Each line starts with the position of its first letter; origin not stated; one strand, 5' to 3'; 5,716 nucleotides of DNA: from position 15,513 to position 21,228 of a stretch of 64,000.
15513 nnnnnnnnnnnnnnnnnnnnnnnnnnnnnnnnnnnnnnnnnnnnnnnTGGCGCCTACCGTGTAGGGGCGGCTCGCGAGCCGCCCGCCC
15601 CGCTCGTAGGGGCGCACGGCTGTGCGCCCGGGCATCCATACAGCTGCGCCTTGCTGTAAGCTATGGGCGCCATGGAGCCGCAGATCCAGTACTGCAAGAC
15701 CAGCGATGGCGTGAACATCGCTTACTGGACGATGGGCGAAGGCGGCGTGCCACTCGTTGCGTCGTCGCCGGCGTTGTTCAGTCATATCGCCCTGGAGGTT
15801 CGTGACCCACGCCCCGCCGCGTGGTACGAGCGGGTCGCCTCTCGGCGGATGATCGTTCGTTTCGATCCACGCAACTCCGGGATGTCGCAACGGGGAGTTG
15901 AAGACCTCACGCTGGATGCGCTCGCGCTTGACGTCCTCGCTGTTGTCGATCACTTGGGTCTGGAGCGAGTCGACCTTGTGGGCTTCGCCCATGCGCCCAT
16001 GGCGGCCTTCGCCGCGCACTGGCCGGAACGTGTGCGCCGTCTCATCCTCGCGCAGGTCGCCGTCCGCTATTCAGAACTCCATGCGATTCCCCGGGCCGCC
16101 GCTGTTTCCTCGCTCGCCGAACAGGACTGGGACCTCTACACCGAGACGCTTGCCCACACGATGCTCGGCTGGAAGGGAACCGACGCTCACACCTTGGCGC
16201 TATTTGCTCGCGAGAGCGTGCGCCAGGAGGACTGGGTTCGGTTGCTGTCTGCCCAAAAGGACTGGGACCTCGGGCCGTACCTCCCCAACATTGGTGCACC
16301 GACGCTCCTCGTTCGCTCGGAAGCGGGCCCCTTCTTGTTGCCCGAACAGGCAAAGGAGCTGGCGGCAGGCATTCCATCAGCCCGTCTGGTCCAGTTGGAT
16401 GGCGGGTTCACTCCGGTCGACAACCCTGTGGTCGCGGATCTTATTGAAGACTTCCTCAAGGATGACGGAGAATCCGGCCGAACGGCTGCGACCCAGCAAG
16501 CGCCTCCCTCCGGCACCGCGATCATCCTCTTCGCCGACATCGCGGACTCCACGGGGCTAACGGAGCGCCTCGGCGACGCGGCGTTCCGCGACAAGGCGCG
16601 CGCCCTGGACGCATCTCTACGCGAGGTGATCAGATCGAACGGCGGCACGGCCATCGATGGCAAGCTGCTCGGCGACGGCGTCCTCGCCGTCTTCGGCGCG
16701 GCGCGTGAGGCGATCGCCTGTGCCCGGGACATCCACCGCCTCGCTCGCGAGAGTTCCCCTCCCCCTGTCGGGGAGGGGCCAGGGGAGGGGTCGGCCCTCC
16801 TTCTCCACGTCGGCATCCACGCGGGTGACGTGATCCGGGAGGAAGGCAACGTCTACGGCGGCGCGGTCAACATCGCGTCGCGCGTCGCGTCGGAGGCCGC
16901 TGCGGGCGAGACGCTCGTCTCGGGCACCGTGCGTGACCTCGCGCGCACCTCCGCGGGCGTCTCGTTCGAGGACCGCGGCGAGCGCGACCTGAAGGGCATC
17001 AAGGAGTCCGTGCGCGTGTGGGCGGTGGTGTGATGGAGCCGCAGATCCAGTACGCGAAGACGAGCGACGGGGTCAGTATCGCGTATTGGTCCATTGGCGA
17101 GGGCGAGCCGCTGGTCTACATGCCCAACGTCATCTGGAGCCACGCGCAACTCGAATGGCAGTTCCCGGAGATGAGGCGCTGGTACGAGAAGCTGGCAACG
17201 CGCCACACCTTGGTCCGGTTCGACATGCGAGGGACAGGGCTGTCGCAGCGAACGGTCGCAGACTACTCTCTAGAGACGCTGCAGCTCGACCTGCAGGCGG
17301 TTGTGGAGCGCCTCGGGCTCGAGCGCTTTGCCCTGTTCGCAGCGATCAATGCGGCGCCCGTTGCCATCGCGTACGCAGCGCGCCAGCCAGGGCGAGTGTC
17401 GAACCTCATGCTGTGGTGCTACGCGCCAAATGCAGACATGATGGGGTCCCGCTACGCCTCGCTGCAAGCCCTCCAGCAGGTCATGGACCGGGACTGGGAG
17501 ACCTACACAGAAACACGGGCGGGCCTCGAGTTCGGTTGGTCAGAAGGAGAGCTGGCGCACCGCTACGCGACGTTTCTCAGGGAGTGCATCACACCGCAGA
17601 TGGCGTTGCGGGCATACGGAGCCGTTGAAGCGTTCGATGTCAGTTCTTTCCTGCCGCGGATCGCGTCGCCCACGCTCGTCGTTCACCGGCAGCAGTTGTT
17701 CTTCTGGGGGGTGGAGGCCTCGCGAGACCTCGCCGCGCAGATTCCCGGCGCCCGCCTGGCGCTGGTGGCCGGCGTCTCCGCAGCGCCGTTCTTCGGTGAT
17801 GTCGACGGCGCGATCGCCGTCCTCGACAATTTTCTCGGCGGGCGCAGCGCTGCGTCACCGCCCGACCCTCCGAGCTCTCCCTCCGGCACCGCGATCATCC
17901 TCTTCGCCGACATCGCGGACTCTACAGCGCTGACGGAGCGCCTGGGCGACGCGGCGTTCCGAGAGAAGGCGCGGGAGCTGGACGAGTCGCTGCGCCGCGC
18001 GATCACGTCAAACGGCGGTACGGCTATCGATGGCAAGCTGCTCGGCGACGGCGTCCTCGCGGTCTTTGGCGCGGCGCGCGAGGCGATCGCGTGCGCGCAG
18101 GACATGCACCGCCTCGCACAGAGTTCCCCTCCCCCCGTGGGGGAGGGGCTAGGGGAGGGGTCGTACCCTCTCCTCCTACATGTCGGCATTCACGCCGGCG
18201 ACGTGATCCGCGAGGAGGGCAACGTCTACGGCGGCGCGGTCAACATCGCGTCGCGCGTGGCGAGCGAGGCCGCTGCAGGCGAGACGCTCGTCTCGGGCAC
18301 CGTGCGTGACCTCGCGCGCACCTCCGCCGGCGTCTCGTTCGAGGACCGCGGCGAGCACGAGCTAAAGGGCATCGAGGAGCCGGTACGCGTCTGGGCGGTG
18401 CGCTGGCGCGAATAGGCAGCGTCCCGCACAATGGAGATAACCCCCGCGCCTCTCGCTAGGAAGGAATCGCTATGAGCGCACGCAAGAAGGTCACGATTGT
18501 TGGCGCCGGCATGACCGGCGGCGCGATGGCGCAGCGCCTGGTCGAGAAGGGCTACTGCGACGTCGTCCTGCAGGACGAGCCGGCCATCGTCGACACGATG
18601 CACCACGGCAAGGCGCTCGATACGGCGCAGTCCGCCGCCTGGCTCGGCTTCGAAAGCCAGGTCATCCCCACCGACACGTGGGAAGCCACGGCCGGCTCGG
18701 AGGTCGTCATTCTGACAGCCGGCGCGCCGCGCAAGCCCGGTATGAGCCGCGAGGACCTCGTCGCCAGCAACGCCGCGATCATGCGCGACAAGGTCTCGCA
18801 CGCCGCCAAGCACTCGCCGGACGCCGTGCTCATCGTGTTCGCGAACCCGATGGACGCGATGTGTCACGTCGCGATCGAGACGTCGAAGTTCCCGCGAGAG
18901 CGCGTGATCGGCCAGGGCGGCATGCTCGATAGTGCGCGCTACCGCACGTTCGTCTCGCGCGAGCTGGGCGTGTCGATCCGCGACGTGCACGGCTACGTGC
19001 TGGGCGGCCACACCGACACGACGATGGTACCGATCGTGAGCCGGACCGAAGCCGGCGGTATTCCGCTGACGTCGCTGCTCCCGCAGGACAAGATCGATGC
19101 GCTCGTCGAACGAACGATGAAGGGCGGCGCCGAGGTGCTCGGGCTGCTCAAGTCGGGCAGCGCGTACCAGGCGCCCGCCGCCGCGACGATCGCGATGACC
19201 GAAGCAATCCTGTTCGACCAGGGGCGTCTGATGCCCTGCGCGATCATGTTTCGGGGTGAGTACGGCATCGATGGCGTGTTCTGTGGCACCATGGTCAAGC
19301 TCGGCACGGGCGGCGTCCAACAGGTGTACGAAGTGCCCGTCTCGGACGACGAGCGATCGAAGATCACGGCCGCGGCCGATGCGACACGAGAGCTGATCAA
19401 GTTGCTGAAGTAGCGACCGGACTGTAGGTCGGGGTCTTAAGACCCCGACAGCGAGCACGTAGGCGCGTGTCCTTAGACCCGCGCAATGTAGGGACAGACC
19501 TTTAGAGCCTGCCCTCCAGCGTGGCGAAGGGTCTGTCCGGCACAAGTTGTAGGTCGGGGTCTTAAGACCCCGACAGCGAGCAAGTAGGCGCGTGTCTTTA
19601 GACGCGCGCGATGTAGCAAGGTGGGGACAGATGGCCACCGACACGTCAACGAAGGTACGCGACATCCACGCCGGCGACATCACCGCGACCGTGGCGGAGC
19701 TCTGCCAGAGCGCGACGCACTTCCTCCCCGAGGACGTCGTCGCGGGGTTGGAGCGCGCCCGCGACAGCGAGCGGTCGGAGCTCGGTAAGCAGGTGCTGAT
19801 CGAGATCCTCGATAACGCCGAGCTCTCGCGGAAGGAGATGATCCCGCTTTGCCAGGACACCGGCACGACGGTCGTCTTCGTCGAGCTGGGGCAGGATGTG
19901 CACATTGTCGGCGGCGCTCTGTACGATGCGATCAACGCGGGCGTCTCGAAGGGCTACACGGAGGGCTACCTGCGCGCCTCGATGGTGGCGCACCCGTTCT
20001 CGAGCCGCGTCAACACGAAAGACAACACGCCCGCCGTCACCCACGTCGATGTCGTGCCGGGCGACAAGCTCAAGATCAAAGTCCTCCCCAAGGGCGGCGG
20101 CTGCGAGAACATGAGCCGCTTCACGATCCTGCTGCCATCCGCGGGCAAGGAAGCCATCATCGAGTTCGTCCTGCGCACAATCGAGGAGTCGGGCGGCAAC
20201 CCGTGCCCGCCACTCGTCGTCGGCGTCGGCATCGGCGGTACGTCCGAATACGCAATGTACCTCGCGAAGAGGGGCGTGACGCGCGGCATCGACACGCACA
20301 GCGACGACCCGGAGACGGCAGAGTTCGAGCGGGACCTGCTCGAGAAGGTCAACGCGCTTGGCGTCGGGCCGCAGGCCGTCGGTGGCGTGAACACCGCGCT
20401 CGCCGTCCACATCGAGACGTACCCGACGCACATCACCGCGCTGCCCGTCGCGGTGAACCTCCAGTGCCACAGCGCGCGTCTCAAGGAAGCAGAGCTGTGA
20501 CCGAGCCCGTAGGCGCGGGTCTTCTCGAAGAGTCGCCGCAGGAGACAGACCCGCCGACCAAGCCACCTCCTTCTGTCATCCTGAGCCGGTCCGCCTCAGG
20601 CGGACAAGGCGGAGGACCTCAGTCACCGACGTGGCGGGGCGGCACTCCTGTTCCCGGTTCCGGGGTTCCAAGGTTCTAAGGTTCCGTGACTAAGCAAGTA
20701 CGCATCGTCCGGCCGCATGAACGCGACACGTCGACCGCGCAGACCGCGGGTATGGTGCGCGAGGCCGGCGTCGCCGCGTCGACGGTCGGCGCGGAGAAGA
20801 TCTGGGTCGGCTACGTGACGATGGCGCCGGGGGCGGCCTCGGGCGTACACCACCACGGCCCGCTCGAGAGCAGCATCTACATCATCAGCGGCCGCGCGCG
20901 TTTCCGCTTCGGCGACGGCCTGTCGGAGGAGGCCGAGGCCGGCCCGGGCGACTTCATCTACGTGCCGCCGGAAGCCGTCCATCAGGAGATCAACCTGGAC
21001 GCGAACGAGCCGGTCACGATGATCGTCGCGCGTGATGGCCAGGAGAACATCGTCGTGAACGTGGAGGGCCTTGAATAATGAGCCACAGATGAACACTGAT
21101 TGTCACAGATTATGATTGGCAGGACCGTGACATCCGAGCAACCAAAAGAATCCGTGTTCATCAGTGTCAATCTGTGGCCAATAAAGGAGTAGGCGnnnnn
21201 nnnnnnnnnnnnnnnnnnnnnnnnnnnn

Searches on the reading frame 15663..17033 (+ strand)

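Call 20: search_protein_families(library=pfam, proteins=[window:15663-17033:+], max_evalue=0.001)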
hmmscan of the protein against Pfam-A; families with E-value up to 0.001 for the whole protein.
window:15663-17033:+ (456 aa): 2 families
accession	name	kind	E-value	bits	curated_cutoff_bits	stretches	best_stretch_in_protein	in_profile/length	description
PF00211.25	Guanylate_cyc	-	5.4e-12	46.1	21.9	1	282-453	5-179/183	Adenylate and Guanylate cyclase catalytic domain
PF00561.26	Abhydrolase_1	-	6.2e-07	29.8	25.8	1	61-131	27-101/245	alpha/beta hydrolase fold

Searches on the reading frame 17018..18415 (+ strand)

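Call 16: search_protein_families(library=pfam, proteins=[window:17018-18415:+], max_evalue=0.001)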
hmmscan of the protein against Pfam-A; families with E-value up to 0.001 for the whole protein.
window:17018-18415:+ (465 aa): 2 families
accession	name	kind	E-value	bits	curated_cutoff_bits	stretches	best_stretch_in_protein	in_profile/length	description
PF00211.25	Guanylate_cyc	-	1.9e-13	50.8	21.9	1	289-456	6-176/183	Adenylate and Guanylate cyclase catalytic domain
PF00561.26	Abhydrolase_1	-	5.2e-08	33.3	25.8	1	57-187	21-165/245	alpha/beta hydrolase fold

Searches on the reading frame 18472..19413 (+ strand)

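Call 16: search_protein_families(library=pfam, proteins=[window:18472-19413:+], max_evalue=0.001)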
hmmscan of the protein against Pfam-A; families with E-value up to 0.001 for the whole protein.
window:18472-19413:+ (313 aa): 2 families
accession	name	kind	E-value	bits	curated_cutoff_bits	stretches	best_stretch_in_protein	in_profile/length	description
PF00056.29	Ldh_1_N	-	7.2e-34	117.3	27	1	6-147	2-141/141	lactate/malate dehydrogenase, NAD binding domain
PF02866.23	Ldh_1_C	-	6.3e-25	88.6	22.6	1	152-309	3-167/174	lactate/malate dehydrogenase, alpha/beta C-terminal domain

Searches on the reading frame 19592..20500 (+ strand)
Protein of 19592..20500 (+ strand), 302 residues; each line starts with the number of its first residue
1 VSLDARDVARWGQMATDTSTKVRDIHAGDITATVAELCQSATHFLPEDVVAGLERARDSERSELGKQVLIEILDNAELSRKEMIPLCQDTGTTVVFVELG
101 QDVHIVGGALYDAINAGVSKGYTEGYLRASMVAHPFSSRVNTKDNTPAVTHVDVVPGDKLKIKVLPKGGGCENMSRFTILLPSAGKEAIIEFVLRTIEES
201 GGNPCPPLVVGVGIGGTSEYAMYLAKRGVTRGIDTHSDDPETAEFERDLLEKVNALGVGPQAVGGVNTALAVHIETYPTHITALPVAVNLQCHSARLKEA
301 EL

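Call 16: search_protein_families(library=pfam, proteins=[window:19592-20500:+], max_evalue=0.001)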
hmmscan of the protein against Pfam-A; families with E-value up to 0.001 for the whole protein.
window:19592-20500:+ (302 aa): 1 family
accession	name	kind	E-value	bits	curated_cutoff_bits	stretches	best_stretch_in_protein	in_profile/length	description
PF05681.19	Fumerase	-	6.6e-107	357.3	25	1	32-300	2-269/270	Fumarate hydratase (Fumerase)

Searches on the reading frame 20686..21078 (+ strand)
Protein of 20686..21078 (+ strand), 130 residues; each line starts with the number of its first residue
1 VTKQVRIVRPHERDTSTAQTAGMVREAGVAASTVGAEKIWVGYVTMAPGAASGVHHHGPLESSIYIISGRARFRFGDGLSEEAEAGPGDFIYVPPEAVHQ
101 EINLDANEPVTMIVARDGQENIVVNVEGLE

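Call 16: search_protein_families(library=pfam, proteins=[window:20686-21078:+], max_evalue=0.001)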
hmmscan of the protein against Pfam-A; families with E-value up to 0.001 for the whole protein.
window:20686-21078:+ (130 aa): 4 families
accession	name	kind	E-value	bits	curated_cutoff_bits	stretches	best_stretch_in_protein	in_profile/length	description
PF07883.17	Cupin_2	-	1.1e-11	44.7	27.2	1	43-114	2-68/70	Cupin domain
PF00190.28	Cupin_1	-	1.7e-06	28.1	22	1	17-121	10-118/151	Cupin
PF12973.13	Cupin_7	-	6.9e-06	26.3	27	1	38-109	32-95/105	ChrR Cupin-like domain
PF16867.11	DMSP_lyase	-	3.9e-05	23.9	27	1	32-100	88-152/162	Dimethlysulfonioproprionate lyase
